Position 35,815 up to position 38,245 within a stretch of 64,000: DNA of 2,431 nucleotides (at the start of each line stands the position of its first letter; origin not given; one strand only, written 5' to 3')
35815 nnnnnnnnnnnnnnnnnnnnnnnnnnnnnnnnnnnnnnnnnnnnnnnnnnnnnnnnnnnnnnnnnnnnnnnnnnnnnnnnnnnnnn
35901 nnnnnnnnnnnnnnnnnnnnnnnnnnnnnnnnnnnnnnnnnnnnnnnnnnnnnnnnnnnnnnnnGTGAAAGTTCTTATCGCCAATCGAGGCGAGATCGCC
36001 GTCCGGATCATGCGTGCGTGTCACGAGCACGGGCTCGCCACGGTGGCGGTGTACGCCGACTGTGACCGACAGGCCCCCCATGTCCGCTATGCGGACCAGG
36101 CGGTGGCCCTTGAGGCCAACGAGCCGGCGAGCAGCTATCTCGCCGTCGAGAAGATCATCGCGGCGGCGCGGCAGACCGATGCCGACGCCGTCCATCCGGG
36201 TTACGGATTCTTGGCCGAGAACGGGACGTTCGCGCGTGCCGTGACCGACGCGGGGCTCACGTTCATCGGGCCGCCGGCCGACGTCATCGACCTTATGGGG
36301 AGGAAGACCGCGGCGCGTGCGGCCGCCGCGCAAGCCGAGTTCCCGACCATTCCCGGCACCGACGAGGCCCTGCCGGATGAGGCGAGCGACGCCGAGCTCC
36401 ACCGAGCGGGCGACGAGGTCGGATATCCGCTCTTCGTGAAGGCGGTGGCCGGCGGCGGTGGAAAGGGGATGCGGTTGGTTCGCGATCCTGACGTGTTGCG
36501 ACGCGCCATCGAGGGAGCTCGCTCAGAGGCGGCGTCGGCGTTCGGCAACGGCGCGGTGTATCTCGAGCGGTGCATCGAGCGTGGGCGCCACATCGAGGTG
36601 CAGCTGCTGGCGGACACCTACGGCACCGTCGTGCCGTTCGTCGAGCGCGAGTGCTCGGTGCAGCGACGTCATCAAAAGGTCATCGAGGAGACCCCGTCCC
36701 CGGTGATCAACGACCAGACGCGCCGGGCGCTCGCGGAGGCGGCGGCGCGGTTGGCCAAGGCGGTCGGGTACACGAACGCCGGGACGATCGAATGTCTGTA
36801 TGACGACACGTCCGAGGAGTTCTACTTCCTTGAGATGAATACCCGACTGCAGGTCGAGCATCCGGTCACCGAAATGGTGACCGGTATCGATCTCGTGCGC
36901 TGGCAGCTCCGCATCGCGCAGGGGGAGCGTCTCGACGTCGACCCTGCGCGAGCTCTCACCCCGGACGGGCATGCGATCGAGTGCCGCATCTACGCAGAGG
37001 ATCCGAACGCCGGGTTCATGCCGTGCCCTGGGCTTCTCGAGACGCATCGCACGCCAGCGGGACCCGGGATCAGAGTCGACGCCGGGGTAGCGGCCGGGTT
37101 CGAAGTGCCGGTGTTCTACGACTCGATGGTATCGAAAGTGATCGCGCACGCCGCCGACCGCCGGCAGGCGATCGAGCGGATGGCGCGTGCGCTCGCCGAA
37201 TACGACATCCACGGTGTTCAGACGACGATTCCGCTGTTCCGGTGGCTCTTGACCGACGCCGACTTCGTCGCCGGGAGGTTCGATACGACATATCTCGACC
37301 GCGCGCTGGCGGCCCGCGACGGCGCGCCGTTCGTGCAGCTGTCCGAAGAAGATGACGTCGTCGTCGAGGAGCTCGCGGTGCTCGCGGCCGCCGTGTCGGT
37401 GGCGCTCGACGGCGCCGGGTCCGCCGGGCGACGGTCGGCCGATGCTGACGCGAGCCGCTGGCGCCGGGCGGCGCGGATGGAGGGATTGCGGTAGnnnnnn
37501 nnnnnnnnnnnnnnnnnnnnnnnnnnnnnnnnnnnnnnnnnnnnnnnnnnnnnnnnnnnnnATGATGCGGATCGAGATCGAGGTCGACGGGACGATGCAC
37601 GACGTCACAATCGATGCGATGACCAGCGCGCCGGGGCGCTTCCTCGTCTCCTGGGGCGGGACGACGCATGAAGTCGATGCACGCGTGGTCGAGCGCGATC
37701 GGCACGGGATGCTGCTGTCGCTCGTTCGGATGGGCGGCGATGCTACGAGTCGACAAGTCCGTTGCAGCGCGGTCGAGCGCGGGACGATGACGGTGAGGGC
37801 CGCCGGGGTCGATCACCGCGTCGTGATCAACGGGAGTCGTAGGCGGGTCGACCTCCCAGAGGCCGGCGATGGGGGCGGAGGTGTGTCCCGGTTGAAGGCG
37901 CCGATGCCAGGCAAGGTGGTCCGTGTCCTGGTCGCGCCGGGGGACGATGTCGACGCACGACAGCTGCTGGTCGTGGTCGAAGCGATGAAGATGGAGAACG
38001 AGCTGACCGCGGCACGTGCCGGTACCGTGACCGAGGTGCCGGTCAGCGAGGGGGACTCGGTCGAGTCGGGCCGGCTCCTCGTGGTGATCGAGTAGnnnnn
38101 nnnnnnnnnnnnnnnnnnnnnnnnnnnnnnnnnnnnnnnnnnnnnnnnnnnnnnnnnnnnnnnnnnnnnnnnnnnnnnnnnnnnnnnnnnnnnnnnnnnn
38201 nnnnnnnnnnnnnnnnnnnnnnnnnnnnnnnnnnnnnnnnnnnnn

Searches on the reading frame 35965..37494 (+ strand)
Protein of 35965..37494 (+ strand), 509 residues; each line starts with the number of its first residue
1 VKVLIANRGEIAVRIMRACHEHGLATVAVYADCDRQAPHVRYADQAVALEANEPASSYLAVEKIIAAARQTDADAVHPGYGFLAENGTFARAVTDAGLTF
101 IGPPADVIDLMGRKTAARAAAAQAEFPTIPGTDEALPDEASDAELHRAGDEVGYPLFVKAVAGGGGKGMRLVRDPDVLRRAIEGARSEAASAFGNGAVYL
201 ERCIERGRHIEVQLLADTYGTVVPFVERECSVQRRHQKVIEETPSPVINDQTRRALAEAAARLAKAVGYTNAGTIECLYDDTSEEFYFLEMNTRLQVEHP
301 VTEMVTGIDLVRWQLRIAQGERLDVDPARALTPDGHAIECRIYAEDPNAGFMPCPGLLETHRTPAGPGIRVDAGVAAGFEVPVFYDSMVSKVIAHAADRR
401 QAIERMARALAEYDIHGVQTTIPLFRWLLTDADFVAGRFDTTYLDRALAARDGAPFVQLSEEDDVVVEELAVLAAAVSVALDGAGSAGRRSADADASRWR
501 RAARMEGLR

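Call 55: search_protein_families(library=ncbifam, proteins=[window:35965-37494:+], max_evalue=0.00001)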
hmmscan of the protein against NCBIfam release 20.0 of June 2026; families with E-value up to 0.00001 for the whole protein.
window:35965-37494:+ (509 aa): 22 families
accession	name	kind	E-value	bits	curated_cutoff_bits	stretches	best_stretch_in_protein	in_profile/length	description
NF006367.0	PRK08591.1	subfamily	3.6e-182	606.1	597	1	2-450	4-447/451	acetyl-CoA carboxylase biotin carboxylase subunit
NF006406.0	PRK08654.1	equivalog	1.2e-177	591.4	739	1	2-449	4-445/499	acetyl-CoA carboxylase biotin carboxylase subunit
NF009554.0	PRK12999.1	equivalog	9.3e-177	590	965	1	2-446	7-454/1147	pyruvate carboxylase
TIGR00514.1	accC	equivalog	1.4e-174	581.2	626.5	1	2-449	4-446/449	acetyl-CoA carboxylase biotin carboxylase subunit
NF009471.0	PRK12833.1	equivalog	1.5e-171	571.1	686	1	2-452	7-452/467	acetyl-CoA carboxylase biotin carboxylase subunit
NF004085.0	PRK05586.1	equivalog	2.3e-164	547.5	723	1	2-449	4-446/448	acetyl-CoA carboxylase biotin carboxylase subunit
TIGR02712.1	urea_carbox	equivalog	4.1e-158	528.2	1303.85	1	2-447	3-442/1201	urea carboxylase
TIGR01235.1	pyruv_carbox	equivalog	1.4e-153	512.9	1114.45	1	2-446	1-450/1143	pyruvate carboxylase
NF005525.0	PRK07178.1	equivalog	1.9e-153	511.5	768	1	2-447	4-442/471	acetyl-CoA carboxylase biotin carboxylase subunit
NF006286.0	PRK08462.1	equivalog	3.7e-150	500.6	740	1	2-446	6-443/445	acetyl-CoA carboxylase biotin carboxylase subunit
NF006287.0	PRK08463.1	equivalog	9.6e-146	486.3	775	1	2-467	4-464/479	acetyl-CoA carboxylase subunit A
TIGR01369.1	CPSaseII_lrg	equivalog_domain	7.5e-11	40.4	1027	1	89-324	645-870/1052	carbamoyl-phosphate synthase (glutamine-hydrolyzing) large subunit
NF003671.0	PRK05294.1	equivalog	1.3e-09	36.2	599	1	88-325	641-868/1058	carbamoyl-phosphate synthase large subunit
TIGR01142.1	purT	equivalog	1.6e-09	37.2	502.15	1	2-304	1-281/380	phosphoribosylglycinamide formyltransferase 2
NF006766.0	PRK09288.1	equivalog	1.7e-09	36.9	339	1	2-268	14-260/396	formate-dependent phosphoribosylglycinamide formyltransferase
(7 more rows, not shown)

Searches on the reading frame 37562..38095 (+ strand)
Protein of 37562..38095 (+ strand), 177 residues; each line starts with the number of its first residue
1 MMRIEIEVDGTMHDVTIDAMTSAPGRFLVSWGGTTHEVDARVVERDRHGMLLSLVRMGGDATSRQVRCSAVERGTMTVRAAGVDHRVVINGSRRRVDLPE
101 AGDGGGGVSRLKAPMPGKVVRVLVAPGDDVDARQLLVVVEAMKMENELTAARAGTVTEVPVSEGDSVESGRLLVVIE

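Call 55: search_protein_families(library=ncbifam, proteins=[window:37562-38095:+], max_evalue=0.00001)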
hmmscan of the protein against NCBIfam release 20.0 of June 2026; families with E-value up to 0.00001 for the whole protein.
window:37562-38095:+ (177 aa): 17 families
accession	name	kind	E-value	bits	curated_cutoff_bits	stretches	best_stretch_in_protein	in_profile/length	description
NF004173.0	PRK05641.1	equivalog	2.7e-23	83.2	199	1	1-175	1-151/153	putative acetyl-CoA carboxylase biotin carboxyl carrier protein subunit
NF005117.0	PRK06549.1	equivalog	6.9e-22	78.4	159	1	106-176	59-129/130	acetyl-CoA carboxylase biotin carboxyl carrier protein subunit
NF006761.0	PRK09282.1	domain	1.4e-18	66.7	402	1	72-177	487-590/591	pyruvate carboxylase subunit B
NF009554.0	PRK12999.1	equivalog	1.1e-16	59.9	965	1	110-177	1079-1146/1147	pyruvate carboxylase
NF010643.0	PRK14040.1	subfamily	1.2e-16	60.4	892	1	88-176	524-594/595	oxaloacetate decarboxylase subunit alpha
TIGR01235.1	pyruv_carbox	equivalog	7.6e-16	56.8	1114.45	1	109-177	1075-1143/1143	pyruvate carboxylase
NF006079.0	PRK08225.1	equivalog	2e-15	56.6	95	1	110-177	3-70/70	acetyl-CoA carboxylase biotin carboxyl carrier protein subunit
NF047903.1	MmDecMmdC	equivalog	2.6e-15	57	200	1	106-176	61-131/132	methylmalonyl-CoA decarboxylase subunit gamma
TIGR01108.1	oadA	equivalog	4.8e-15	55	756.5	1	103-172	512-581/582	sodium-extruding oxaloacetate decarboxylase subunit alpha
NF004547.1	PRK05889.1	equivalog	1.3e-13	50.9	75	1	112-177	6-71/71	biotin/lipoyl-binding carrier protein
TIGR02712.1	urea_carbox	equivalog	1.7e-13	49.3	1303.85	1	106-177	1130-1201/1201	urea carboxylase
TIGR00531.1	BCCP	equivalog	4.1e-11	43.6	115.2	1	122-177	100-155/156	acetyl-CoA carboxylase biotin carboxyl carrier protein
NF010645.0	PRK14042.1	equivalog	7.6e-11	41.4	1182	1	109-177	526-594/596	pyruvate carboxylase subunit B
NF008814.0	PRK11854.1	equivalog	2.2e-10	39.6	722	1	117-176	221-280/637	pyruvate dehydrogenase complex dihydrolipoyllysine-residue acetyltransferase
TIGR01348.1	PDHac_trf_long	equivalog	4.1e-10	38.8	552.1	1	117-177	14-74/587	dihydrolipoyllysine-residue acetyltransferase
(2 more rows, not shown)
